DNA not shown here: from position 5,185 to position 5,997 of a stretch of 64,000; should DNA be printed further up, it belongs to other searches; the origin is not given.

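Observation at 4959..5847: Bactofilin fused to an excisionase-type HTH, followed by a membrane-anchored HTH protein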

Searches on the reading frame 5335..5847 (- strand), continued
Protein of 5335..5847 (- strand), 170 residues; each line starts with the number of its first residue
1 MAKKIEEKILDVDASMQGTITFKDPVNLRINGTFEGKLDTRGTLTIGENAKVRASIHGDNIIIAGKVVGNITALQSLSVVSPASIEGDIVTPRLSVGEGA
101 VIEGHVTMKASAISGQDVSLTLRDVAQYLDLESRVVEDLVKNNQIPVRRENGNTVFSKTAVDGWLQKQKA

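Call 25: search_protein_representatives(alignment_id=A1)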
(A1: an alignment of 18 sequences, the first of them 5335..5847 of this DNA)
Query: 18 sequences, 177 profile positions. Proteins with E-value up to 0.001 (for the whole library): 18209; up to 1e-10: 2991; up to 1e-30: 36. The best 150 are listed.
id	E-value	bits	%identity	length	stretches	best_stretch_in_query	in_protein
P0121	1.1e-76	272.7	-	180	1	1-176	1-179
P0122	6.8e-62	224.5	-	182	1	1-175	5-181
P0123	7.0e-56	204.9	-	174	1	3-174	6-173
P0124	7.7e-56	204.8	-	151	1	7-123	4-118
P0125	2.9e-54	199.7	-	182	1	4-175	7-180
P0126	8.0e-54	198.2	-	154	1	3-107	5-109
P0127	2.0e-51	190.4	-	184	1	5-176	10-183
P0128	2.4e-49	183.7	-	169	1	4-175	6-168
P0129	5.4e-48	179.2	-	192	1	5-172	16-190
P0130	1.4e-47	177.9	-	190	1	8-175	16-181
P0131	6.0e-46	172.6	-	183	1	3-173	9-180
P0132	9.5e-46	171.9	-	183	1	3-175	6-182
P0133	8.0e-45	168.9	-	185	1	3-175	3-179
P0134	2.7e-44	167.2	-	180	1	3-174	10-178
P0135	9.8e-44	165.4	-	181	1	11-171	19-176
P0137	4.7e-41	156.6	-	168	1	4-173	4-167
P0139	2.4e-40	154.3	-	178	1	3-176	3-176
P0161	2.5e-29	118.5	-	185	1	1-173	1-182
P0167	7.5e-27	110.4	-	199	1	4-174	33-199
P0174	5.4e-24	101.1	-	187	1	13-173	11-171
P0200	4.9e-20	88.2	-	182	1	20-156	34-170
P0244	2.7e-18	82.5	-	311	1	71-176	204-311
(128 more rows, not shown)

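Call 26: fold_search(model_id=the predicted structure, library=pdb)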
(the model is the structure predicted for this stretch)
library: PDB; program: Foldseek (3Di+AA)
matches with E <= 10: 758; with E <= 0.001: 1
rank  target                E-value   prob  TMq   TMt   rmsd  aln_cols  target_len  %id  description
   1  2n3d_MODEL_1_A        9.7e-04  1.00  0.53  0.84   1.9       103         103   27  Atomic structure of the cytoskeletal bactofilin BacA revealed by solid-state NMR (released 2015-12-16)
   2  6rib_A                3.4e-03  1.00  0.55  0.90   1.5       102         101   24  Cryo-EM reconstruction of Thermus thermophilus bactofilin double helical filaments (released 2019-07-17)
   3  6ria_1                6.1e-03  1.00  0.43  0.79   5.1       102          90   20  Bactofilin from Thermus thermophilus, F105R mutant crystal structure (released 2019-07-17)
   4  8dgl_B                1.0e-01  1.00  0.28  0.67   1.5        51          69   20  Crystal Structure of the RdfS Excisionase (released 2022-10-05)
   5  6ama_B                1.3e-01  1.00  0.27  0.75   1.7        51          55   20  Structure of S. coelicolor/S. venezuelae BldC-smeA-ssfA complex to 3.09 Angstrom (released 2018-03-28)
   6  6hn7_B                1.5e-01  1.00  0.28  0.62   2.0        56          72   16  Hijacking the Hijackers: Escherichia coli Pathogenicity Islands Redirect Helper Phage Packaging for Their Own Benefit. (released 2019-07-31)
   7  8axg_CCC              1.5e-01  0.75  0.28  0.10  10.5       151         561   10  Crystal structure of Fusobacterium nucleatum fusolisin protease (released 2023-09-13)
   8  8axg_AAA              1.6e-01  0.72  0.28  0.10  10.5       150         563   11  Crystal structure of Fusobacterium nucleatum fusolisin protease (released 2023-09-13)
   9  6ama_H                1.9e-01  1.00  0.27  0.75   1.5        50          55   20  Structure of S. coelicolor/S. venezuelae BldC-smeA-ssfA complex to 3.09 Angstrom (released 2018-03-28)
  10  5d90_B                2.1e-01  1.00  0.27  0.36   2.0        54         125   20  Crystal structure of HiNmlR, a MerR family regulator lacking the sensor domain, bound to promoter DNA (released 2016-06-29)
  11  5d90_A                2.2e-01  1.00  0.27  0.35   2.0        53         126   21  Crystal structure of HiNmlR, a MerR family regulator lacking the sensor domain, bound to promoter DNA (released 2016-06-29)
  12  5d90_C                2.2e-01  1.00  0.27  0.34   2.3        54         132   20  Crystal structure of HiNmlR, a MerR family regulator lacking the sensor domain, bound to promoter DNA (released 2016-06-29)
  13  2quf_B                2.4e-01  0.97  0.21  0.17   4.4        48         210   23  Crystal Structure of Transcription Factor AXXA-PF0095 from Pyrococcus furiosus (released 2008-08-05)
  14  5i44_A                2.8e-01  1.00  0.27  0.61   2.2        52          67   21  Structure of RacA-DNA complex; P21 form (released 2016-05-04)
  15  5i44_I                2.8e-01  1.00  0.26  0.60   2.3        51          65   22  Structure of RacA-DNA complex; P21 form (released 2016-05-04)
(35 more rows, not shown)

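Call 27: list_cluster_members(proteins=[P0161, P0167, P0174, P0200, P0139, P0137, P0135, P0133, P0244, P0129])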
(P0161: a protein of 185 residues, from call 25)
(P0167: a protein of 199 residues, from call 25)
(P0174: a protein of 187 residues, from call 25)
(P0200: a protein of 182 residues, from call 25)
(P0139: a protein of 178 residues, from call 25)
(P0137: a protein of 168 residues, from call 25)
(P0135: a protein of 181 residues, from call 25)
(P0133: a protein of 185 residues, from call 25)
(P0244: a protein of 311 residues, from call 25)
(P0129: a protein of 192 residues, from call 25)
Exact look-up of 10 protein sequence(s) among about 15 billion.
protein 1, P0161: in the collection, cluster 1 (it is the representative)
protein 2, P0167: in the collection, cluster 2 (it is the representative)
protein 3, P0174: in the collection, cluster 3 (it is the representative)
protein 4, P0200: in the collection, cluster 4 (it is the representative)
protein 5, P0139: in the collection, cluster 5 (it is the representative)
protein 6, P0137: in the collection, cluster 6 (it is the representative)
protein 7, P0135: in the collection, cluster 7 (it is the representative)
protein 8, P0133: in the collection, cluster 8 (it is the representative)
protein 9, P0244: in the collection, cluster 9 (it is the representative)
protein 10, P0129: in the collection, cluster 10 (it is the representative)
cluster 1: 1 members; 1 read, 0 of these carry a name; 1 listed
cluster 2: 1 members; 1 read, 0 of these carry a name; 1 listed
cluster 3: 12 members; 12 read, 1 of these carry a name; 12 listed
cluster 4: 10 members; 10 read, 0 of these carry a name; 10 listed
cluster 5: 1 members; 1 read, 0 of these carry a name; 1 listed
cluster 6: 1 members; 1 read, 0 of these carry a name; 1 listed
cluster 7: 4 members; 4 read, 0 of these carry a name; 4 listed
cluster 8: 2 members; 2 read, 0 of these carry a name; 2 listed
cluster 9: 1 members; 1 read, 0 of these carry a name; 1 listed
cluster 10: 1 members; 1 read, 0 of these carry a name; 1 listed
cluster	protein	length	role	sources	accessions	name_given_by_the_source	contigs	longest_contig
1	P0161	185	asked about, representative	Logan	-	-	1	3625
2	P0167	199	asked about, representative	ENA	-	-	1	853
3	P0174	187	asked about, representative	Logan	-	-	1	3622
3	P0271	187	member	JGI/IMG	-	cytoskeletal protein CcmA (bactofilin family)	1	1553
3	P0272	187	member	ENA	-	-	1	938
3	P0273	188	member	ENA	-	-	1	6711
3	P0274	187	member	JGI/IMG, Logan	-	-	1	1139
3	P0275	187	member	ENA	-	-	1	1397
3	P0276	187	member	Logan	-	-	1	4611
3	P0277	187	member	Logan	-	-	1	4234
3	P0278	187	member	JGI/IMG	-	-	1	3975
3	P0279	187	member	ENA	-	-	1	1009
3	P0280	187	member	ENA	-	-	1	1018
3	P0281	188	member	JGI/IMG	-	-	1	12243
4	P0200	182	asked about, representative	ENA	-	-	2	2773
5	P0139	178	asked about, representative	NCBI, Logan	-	-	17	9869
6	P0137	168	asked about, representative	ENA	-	-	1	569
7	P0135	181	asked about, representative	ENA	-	-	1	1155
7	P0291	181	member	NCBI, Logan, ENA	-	-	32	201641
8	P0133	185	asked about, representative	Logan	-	-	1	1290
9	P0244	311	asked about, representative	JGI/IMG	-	-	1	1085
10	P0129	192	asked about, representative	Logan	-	-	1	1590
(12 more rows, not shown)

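Call 47: find_encoding_contigs(protein=P0281, flank=5000, max_places=2)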
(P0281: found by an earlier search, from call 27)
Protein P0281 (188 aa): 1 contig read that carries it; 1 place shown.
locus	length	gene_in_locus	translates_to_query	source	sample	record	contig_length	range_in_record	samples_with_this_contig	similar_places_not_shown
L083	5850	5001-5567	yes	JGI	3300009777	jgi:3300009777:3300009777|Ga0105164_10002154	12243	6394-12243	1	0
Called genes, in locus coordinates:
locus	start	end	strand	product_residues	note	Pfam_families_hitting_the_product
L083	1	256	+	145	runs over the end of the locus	-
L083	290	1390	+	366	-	PF25216:Volactin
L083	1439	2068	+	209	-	-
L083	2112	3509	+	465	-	PF00142:Fer4_NifH (weak), PF01656:CbiA, PF06564:CBP_BcsQ, PF09140:MipZ (faint), PF10609:ParA (faint), PF13614:AAA_31, PF16561:AMPK1_CBM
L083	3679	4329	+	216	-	-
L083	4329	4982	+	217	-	-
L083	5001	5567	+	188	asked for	PF04519:Bactofilin, PF12728:HTH_17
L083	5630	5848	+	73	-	?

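Call 50: find_encoding_contigs(protein=P0161, flank=4000, max_places=2)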
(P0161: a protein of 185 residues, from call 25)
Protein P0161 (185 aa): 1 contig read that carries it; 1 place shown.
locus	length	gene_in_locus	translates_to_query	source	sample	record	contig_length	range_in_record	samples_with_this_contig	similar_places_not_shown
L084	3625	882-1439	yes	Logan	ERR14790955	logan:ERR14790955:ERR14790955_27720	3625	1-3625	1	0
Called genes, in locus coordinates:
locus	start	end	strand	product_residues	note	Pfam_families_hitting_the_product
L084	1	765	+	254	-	?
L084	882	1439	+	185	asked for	PF04519:Bactofilin, PF12728:HTH_17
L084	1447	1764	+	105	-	PF12728:HTH_17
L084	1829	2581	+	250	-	PF00731:AIRC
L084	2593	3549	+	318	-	PF13472:Lipase_GDSL_2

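Call 51: find_encoding_contigs(protein=P0291, flank=6000, max_places=2)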
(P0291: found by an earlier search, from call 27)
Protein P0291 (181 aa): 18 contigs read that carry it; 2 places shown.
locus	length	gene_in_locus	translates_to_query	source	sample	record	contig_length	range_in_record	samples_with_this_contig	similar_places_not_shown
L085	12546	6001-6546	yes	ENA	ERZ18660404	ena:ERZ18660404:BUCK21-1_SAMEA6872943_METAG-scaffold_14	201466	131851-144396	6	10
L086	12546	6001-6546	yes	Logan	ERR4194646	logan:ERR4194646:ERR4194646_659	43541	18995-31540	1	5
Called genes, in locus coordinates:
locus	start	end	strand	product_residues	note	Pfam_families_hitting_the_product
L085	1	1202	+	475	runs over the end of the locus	PF01425:Amidase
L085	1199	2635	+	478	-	PF02934:GatB_N, PF02637:GatB_Yqey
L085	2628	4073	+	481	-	PF00595:PDZ (faint), PF13180:PDZ_2 (weak), PF17820:PDZ_6, PF03572:Peptidase_S41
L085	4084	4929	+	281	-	PF04748:Polysacc_deac_2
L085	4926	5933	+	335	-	PF00814:TsaD, PF22521:HypF_C_2 (weak)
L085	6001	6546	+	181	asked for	PF04519:Bactofilin, PF12728:HTH_17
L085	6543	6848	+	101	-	PF12728:HTH_17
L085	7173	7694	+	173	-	PF00565:SNase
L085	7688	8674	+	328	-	PF01171:ATP_bind_3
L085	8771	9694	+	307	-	PF00535:Glycos_transf_2, PF13641:Glyco_tranf_2_3 (weak)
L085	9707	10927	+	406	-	-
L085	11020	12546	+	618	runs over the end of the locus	PF06480:FtsH_ext (faint), PF06068:TIP49 (weak), PF13191:AAA_16 (faint), PF00004:AAA, PF07728:AAA_5 (weak), PF17862:AAA_lid_3, PF01434:Peptidase_M41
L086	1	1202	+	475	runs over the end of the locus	PF01425:Amidase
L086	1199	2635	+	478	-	PF02934:GatB_N, PF02637:GatB_Yqey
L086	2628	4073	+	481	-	PF00595:PDZ (faint), PF13180:PDZ_2 (weak), PF17820:PDZ_6, PF03572:Peptidase_S41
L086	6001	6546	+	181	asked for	PF04519:Bactofilin, PF12728:HTH_17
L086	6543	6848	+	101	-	PF12728:HTH_17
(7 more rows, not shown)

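Call 64: find_homologous_proteins(query=P0291, max_evalue=1e-10)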
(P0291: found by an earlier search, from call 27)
Query P0291 (181 aa): 182 proteins with E <= 1e-10 among 319 candidates; the best 120 are listed.
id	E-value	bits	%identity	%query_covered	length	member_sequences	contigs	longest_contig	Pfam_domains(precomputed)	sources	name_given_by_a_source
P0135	1.9e-109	381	97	100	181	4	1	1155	PF12728.14,PF04519.20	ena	-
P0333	3.8e-98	345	90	100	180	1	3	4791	PF12728.14,PF04519.20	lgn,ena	-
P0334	2.1e-95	336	83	100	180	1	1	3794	PF12728.14,PF04519.20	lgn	-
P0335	8.8e-94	330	81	100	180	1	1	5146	PF12728.14,PF04519.20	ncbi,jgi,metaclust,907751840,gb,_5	metaclust:\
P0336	2.1e-93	329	81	100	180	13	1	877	PF12728.14,PF04519.20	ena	-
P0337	3.4e-93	328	82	100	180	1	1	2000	PF12728.14,PF04519.20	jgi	-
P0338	4.6e-92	325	81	100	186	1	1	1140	PF12728.14,PF04519.20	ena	-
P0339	9.3e-92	324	78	100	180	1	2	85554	PF12728.14,PF04519.20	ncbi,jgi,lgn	jgi:excisionase family DNA binding protein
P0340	2.5e-91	322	80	100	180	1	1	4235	PF12728.14,PF04519.20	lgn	-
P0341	7.5e-91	321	80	100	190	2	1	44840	PF12728.14,PF04519.20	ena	-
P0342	1.0e-90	320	78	100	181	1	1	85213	PF12728.14,PF04519.20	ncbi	-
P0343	1.1e-90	320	78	100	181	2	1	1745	PF12728.14,PF04519.20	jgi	jgi:excisionase family DNA binding protein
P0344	1.8e-90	320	78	100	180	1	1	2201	PF12728.14,PF04519.20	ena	-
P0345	1.8e-89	316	79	100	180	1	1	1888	PF12728.14,PF04519.20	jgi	jgi:cytoskeletal protein CcmA (bactofilin family)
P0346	7.5e-89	314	77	100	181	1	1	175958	PF12728.14,PF04519.20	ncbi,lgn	-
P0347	8.4e-86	304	77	100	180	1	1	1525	PF12728.14,PF04519.20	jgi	jgi:excisionase family DNA binding protein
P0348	3.0e-78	280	73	100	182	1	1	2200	PF04519.20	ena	-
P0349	1.6e-75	271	69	100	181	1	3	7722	PF04519.20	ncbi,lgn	ncbi:MAG: polymer-forming cytoskeletal protein [Candidatus Omnitrophota bacterium]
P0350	3.7e-73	263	71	100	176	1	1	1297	PF12728.14,PF04519.20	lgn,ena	-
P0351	2.4e-71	257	66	99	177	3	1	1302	PF12728.14,PF04519.20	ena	-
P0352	4.4e-71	256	65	100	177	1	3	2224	PF04519.20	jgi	jgi:excisionase family DNA binding protein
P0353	7.1e-71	256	66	100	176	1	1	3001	PF12728.14,PF04519.20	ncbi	-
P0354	8.3e-71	256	69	100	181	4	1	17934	PF04519.20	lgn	-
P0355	3.8e-70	253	64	100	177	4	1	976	PF12728.14,PF04519.20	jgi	jgi:excisionase family DNA binding protein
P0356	5.5e-70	253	66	100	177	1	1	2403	PF12728.14,PF04519.20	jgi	jgi:excisionase family DNA binding protein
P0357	6.8e-70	253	64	99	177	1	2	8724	PF12728.14,PF04519.20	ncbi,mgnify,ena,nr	ncbi:MAG: hypothetical protein GX606_05485 [Elusimicrobia bacterium]|mgnify:CR=1 FL=1|nr:hypothetica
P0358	7.4e-70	252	66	100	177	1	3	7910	PF12728.14,PF04519.20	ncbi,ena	-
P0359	1.5e-69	251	64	100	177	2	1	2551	PF12728.14,PF04519.20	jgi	jgi:excisionase family DNA binding protein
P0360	2.7e-69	251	66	100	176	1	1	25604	PF12728.14,PF04519.20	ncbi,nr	ncbi:MAG: polymer-forming cytoskeletal protein [Candidatus Omnitrophica bacterium]|nr:polymer-formin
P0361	4.1e-69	250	64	100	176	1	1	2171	PF12728.14,PF04519.20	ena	-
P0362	4.2e-69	250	67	100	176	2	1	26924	PF04519.20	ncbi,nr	ncbi:MAG: polymer-forming cytoskeletal protein [Candidatus Omnitrophica bacterium]|nr:polymer-formin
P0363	1.1e-68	249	67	100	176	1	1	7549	PF12728.14,PF04519.20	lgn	-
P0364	2.9e-68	247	64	100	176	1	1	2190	PF12728.14,PF04519.20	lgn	-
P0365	5.6e-68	246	64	100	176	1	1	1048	PF04519.20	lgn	-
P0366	1.3e-67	245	64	100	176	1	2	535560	PF12728.14,PF04519.20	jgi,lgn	jgi:excisionase family DNA binding protein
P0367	6.1e-67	243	66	100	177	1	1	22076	PF12728.14,PF04519.20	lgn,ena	-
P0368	8.3e-67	242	64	100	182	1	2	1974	PF12728.14,PF04519.20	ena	-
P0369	1.6e-66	242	65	100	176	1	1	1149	PF12728.14,PF04519.20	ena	-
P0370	2.2e-66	241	64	100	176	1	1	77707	PF04519.20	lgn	-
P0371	3.1e-66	241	65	100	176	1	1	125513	PF12728.14,PF04519.20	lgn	-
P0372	3.2e-66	241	62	100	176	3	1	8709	PF04519.20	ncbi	-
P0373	1.1e-65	239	65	100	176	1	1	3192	PF12728.14,PF04519.20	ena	-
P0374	1.1e-65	239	65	100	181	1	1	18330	PF12728.14,PF04519.20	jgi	jgi:excisionase family DNA binding protein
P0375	2.3e-65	238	65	100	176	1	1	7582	PF12728.14,PF04519.20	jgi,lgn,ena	-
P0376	4.3e-65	237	65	100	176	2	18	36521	PF12728.14,PF04519.20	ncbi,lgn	-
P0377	1.9e-64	235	64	100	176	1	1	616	PF12728.14,PF04519.20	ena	-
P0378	2.3e-64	235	63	100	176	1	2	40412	PF12728.14,PF04519.20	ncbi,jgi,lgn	-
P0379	1.7e-63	232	61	100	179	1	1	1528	PF12728.14,PF04519.20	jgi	jgi:excisionase family DNA binding protein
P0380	2.0e-63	231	63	100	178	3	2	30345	PF12728.14,PF04519.20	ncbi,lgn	-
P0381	7.8e-63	230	60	100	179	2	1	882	PF12728.14,PF04519.20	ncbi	-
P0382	3.5e-55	205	61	87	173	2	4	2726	PF12728.14,PF04519.20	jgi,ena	-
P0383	8.9e-55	203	63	87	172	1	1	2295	PF12728.14,PF04519.20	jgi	-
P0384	1.0e-54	203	59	100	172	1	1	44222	PF12728.14,PF04519.20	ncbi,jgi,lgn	-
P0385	2.4e-54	202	56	100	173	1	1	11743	PF12728.14,PF04519.20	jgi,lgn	-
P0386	2.5e-54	202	58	100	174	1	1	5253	PF12728.14,PF04519.20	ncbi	-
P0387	3.1e-54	202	58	98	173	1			PF12728.14,PF04519.20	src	-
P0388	3.7e-54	201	59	100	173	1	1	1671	PF12728.14,PF04519.20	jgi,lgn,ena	-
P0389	4.1e-54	201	57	100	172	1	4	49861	PF12728.14,PF04519.20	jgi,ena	-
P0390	5.2e-54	201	56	100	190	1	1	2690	PF12728.14,PF04519.20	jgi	jgi:excisionase family DNA binding protein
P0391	5.3e-54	201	59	87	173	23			PF12728.14,PF04519.20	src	-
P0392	5.3e-54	201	58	99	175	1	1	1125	PF12728.14,PF04519.20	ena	-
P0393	6.2e-54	201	61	87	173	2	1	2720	PF12728.14,PF04519.20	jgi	jgi:excisionase family DNA binding protein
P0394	1.4e-53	199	59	100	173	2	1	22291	PF12728.14,PF04519.20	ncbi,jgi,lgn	-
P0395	1.8e-53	199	57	100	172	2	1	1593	PF12728.14,PF04519.20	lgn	-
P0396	2.2e-53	199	62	87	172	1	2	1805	PF12728.14,PF04519.20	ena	-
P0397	2.5e-53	199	60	92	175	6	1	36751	PF12728.14,PF04519.20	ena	-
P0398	2.7e-53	198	56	99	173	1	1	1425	PF12728.14,PF04519.20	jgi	jgi:excisionase family DNA binding protein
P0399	3.6e-53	198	56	100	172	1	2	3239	PF12728.14,PF04519.20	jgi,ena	-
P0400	3.6e-53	198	56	100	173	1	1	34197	PF12728.14,PF04519.20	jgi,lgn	-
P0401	3.6e-53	198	56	100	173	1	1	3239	PF12728.14,PF04519.20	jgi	-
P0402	3.9e-53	198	61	87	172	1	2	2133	PF12728.14,PF04519.20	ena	-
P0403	5.1e-53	198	57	100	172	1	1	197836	PF12728.14,PF04519.20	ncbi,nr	ncbi:MAG: polymer-forming cytoskeletal protein [Candidatus Omnitrophica bacterium]|nr:polymer-formin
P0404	5.3e-53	198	61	87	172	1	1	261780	PF12728.14,PF04519.20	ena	-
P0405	5.3e-53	198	61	87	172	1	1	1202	PF12728.14,PF04519.20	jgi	jgi:excisionase family DNA binding protein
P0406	5.6e-53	197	56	100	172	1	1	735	PF12728.14,PF04519.20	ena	-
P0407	6.2e-53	197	63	87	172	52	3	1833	PF12728.14,PF04519.20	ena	-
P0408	6.7e-53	197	57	100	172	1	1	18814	PF12728.14,PF04519.20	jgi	jgi:excisionase family DNA binding protein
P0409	6.9e-53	197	55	100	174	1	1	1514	PF12728.14,PF04519.20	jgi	jgi:excisionase family DNA binding protein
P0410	7.0e-53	197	62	87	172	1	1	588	PF12728.14,PF04519.20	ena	-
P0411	7.2e-53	197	60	87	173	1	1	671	PF12728.14,PF04519.20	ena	-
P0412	9.2e-53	197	57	99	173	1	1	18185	PF12728.14,PF04519.20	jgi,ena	jgi:excisionase family DNA binding protein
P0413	1.4e-52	196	56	100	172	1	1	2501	PF12728.14,PF04519.20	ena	-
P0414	1.4e-52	196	61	87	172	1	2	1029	PF12728.14,PF04519.20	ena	-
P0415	1.5e-52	196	57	100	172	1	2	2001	PF12728.14,PF04519.20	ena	-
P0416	1.6e-52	196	55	100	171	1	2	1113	PF12728.14,PF04519.20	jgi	jgi:excisionase family DNA binding protein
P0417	1.7e-52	196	56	100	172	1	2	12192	PF12728.14,PF04519.20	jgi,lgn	-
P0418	2.1e-52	196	60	87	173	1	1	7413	PF12728.14,PF04519.20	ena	-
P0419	2.2e-52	196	56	100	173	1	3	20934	PF12728.14,PF04519.20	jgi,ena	-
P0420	2.4e-52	195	59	100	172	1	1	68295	PF12728.14,PF04519.20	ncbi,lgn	-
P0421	2.7e-52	195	56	100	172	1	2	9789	PF12728.14,PF04519.20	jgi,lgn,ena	-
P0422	2.9e-52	195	56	100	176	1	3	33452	PF12728.14,PF04519.20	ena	-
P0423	3.3e-52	195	54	100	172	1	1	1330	PF12728.14,PF04519.20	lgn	-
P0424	3.9e-52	195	56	99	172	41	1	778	PF12728.14,PF04519.20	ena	-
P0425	4.1e-52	195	55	100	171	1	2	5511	PF12728.14,PF04519.20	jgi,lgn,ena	-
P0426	4.7e-52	194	55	100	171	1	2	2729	PF12728.14,PF04519.20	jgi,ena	-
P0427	5.4e-52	194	55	100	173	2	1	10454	PF12728.14,PF04519.20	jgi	jgi:excisionase family DNA binding protein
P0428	6.2e-52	194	61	90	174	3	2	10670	PF12728.14,PF04519.20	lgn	-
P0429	7.1e-52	194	57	99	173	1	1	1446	PF12728.14,PF04519.20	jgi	jgi:excisionase family DNA binding protein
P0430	7.8e-52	194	54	100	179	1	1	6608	PF12728.14,PF04519.20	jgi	-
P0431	8.6e-52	194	58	100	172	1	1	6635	PF12728.14,PF04519.20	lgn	-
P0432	9.8e-52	193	57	98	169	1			PF12728.14,PF04519.20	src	-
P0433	1.1e-51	193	58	87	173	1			PF12728.14,PF04519.20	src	-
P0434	1.1e-51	193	57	100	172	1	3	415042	PF12728.14,PF04519.20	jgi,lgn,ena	jgi:excisionase family DNA binding protein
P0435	1.3e-51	193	56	99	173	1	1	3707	PF12728.14,PF04519.20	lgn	-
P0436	1.4e-51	193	55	100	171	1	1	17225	PF12728.14,PF04519.20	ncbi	-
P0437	1.9e-51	192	56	100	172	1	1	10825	PF12728.14,PF04519.20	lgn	-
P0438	2.0e-51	192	56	99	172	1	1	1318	PF12728.14,PF04519.20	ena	-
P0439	4.2e-51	191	55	100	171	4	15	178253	PF12728.14,PF04519.20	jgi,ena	jgi:excisionase family DNA binding protein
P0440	6.0e-51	191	55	100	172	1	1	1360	PF12728.14,PF04519.20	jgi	jgi:excisionase family DNA binding protein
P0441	1.1e-50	190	55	100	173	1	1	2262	PF12728.14,PF04519.20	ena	-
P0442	1.4e-50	190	54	100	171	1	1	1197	PF12728.14,PF04519.20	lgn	-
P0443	1.5e-50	190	54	100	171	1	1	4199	PF12728.14,PF04519.20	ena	-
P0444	1.6e-50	189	52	95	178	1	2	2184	PF12728.14,PF04519.20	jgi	-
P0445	1.8e-50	189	54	90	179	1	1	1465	PF12728.14,PF04519.20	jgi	-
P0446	2.2e-50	189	56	100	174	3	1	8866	PF12728.14,PF04519.20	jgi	jgi:excisionase family DNA binding protein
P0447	2.2e-50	189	54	99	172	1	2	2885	PF12728.14,PF04519.20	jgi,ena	-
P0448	2.4e-50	189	55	100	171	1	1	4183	PF12728.14,PF04519.20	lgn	-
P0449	2.7e-50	189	59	87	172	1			PF12728.14,PF04519.20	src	-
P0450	3.1e-50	189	55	100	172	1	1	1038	PF12728.14,PF04519.20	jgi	-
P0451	3.3e-50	188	54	100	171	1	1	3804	PF12728.14,PF04519.20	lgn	-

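Call 66: search_protein_families(library=padloc, proteins=[window:5335-5847:-], max_evalue=0.01)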
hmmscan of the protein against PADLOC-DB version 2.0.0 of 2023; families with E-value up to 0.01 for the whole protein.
window:5335-5847:- (170 aa): 0 families
